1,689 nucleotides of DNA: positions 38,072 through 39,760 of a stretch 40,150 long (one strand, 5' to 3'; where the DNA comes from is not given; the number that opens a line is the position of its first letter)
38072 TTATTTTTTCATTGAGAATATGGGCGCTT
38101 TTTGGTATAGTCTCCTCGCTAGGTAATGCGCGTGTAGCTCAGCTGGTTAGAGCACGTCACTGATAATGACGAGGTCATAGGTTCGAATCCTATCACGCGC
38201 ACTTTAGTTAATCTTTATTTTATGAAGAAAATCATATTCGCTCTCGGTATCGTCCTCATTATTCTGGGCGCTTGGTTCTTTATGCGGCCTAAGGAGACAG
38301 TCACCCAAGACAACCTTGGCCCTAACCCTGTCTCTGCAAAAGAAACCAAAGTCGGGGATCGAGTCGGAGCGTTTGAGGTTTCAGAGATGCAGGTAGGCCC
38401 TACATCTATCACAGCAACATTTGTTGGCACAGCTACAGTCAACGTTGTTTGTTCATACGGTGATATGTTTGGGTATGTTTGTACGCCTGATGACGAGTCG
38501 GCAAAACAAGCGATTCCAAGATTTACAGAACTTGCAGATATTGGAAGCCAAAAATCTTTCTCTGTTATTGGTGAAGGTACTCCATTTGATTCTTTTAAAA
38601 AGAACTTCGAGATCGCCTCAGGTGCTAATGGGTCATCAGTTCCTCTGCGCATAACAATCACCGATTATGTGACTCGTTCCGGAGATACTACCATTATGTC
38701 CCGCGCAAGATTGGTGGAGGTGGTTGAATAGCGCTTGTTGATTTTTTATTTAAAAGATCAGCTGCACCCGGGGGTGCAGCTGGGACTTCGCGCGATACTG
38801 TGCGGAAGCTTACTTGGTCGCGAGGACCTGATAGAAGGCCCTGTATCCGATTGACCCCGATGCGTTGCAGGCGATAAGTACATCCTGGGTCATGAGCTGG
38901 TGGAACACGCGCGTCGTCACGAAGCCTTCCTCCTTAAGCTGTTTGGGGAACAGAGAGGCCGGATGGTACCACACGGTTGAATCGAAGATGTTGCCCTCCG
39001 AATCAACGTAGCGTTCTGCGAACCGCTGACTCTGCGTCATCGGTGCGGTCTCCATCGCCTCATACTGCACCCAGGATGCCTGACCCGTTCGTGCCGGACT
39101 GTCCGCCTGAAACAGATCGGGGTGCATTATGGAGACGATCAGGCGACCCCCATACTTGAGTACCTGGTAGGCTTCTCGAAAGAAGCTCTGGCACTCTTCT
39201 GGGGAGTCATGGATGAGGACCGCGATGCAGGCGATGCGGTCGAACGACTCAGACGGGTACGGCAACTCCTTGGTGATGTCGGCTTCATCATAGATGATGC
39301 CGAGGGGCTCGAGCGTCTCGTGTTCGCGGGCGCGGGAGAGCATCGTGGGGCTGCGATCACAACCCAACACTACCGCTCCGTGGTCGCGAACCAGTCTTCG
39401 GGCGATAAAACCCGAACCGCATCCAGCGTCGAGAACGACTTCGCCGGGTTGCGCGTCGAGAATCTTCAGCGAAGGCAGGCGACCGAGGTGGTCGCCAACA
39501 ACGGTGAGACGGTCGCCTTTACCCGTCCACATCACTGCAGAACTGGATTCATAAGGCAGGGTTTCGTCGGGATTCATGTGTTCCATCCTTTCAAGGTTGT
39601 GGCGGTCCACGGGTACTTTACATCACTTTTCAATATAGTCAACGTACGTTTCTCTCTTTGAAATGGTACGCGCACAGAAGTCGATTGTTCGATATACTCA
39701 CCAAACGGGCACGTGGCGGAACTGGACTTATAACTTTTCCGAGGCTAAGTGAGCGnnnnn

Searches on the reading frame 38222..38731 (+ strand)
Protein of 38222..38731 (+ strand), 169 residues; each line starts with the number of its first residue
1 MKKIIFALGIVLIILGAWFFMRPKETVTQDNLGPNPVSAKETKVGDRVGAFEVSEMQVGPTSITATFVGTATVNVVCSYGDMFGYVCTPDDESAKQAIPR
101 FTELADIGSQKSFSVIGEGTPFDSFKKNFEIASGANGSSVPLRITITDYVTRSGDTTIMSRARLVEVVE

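Call 10: search_protein_families(library=pfam, proteins=[window:38222-38731:+])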
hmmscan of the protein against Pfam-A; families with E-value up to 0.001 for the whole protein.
window:38222-38731:+ (169 aa): 0 families

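Call 21: find_encoding_contigs(protein=window:38222-38731:+, flank=6000, max_places=10)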
Protein window:38222-38731:+ (169 aa): 1 contig read that carries it; 1 place shown.
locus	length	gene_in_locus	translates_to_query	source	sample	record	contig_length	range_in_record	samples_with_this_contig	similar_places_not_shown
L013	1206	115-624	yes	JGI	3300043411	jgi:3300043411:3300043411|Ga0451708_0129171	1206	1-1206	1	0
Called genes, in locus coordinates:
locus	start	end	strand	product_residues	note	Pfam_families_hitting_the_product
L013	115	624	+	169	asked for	-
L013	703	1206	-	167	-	?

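Call 73: find_homologous_proteins(query=window:38222-38731:+, max_evalue=0.00001)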
Query window:38222-38731:+ (169 aa): 2 proteins with E <= 0.00001 among 71 candidates.
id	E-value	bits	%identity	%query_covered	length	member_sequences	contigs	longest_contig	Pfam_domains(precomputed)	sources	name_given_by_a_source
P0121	1.5e-92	326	89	100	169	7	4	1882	-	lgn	-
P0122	1.8e-44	170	56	100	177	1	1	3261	-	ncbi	-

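Call 74: find_encoding_contigs(protein=P0121, flank=6000, max_places=6)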
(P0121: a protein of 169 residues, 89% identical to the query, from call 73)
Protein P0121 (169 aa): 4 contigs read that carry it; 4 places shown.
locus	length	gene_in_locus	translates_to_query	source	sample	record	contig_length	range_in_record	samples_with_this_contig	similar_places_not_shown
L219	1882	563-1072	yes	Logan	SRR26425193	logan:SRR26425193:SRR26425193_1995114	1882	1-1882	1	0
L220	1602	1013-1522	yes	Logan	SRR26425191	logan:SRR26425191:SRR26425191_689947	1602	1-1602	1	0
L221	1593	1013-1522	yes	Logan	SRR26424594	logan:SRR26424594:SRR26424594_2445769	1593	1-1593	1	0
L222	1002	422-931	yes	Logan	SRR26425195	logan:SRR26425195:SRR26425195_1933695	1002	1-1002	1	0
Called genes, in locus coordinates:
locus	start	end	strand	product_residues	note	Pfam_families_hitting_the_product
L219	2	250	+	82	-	?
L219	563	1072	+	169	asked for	-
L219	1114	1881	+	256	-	?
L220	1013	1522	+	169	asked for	-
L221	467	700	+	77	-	-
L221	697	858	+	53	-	-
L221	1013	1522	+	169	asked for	-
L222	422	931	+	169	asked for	-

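Call 75: find_encoding_contigs(protein=P0122, flank=6000, max_places=4)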
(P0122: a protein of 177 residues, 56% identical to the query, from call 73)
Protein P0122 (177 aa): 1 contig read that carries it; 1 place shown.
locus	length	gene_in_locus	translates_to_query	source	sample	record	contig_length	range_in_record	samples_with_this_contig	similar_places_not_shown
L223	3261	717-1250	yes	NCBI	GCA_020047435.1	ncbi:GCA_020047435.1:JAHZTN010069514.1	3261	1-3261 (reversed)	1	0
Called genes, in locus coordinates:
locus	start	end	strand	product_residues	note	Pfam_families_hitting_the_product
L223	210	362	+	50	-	-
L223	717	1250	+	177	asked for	-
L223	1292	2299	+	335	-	-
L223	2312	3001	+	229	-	PF00483:NTP_transferase, PF01128:IspD (weak), PF12804:NTP_transf_3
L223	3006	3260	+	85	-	?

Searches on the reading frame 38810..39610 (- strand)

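Call 10: search_protein_families(library=pfam, proteins=[window:38810-39610:-])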
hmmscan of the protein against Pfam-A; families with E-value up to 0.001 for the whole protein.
window:38810-39610:- (266 aa): 10 families
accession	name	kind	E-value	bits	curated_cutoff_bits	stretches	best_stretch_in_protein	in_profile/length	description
PF13649.12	Methyltransf_25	-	2.2e-20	73.6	27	1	59-155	1-97/97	Methyltransferase domain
PF08241.18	Methyltransf_11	-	3.5e-20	72.9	21.2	1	60-159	1-95/95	Methyltransferase domain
PF13847.12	Methyltransf_31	-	3.4e-17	62.9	27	1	55-163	3-113/145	Methyltransferase domain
PF08242.18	Methyltransf_12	-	6.5e-11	43.3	30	1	60-157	1-98/98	Methyltransferase domain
PF02353.26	CMAS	-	7e-10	39.1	27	1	48-184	55-188/273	Mycolic acid cyclopropane synthetase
PF13489.12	Methyltransf_23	-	3.7e-08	33.7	27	1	53-170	20-124/164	Methyltransferase domain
PF01209.24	Ubie_methyltran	-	1.4e-07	31.5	20.1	1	50-159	42-151/233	ubiE/COQ5 methyltransferase family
PF05175.20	MTS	-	5e-05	23.5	23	1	49-159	25-138/170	Methyltransferase small domain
PF08003.17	Methyltransf_9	-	0.00029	20.3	23.8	1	56-159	116-217/315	Protein of unknown function (DUF1698)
PF01135.25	PCMT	-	0.00045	20.5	20.3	0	49-165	67-176/210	Protein-L-isoaspartate(D-aspartate) O-methyltransferase (PCMT)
